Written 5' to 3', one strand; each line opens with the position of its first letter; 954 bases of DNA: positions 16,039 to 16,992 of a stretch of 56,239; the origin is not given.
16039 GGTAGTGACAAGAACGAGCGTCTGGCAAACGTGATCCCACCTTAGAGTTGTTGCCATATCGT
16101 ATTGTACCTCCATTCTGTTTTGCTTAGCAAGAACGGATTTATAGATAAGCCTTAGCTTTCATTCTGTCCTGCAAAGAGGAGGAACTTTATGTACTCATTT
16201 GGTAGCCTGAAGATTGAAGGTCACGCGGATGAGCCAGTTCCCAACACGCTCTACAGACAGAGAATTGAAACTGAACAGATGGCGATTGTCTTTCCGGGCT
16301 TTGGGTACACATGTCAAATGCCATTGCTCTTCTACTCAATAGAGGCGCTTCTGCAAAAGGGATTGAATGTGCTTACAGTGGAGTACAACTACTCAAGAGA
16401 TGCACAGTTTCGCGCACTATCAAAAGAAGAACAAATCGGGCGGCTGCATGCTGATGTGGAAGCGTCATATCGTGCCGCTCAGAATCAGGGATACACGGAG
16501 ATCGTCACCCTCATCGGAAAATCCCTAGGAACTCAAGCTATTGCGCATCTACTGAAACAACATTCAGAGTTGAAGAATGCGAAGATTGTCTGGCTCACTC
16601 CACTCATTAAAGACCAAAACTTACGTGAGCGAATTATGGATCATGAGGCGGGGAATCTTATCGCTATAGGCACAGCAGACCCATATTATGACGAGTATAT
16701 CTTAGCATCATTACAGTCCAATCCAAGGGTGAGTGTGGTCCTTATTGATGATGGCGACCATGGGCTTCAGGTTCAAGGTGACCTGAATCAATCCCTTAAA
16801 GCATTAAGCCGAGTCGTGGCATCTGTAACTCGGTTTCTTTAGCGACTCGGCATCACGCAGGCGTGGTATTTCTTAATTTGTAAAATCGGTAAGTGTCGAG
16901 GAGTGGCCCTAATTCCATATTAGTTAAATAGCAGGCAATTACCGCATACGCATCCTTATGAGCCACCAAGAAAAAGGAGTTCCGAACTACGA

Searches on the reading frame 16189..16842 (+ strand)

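Call 17: search_protein_families(library=pfam, proteins=[window:16189-16842:+], max_evalue=1)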
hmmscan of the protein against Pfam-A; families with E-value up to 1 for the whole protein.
window:16189-16842:+ (217 aa): 5 families
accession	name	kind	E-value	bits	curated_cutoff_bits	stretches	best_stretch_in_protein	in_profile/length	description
PF20408.4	Abhydrolase_11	-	3.4e-11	43.7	27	1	37-213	10-188/193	Alpha/beta hydrolase domain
PF10230.15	LIDHydrolase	-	0.025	14.8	27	1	72-143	54-123/262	Lipid-droplet associated hydrolase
PF12146.15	Hydrolase_4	-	0.041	13.6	27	1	82-144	54-115/239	Serine aminopeptidase, S33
PF08032.17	SpoU_sub_bind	-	0.07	13.9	22.8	0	171-207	8-43/76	RNA 2'-O ribose methyltransferase substrate binding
PF06242.16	TrcR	-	0.14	12.6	22.2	1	116-165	72-119/139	Transcriptional cell cycle regulator TrcR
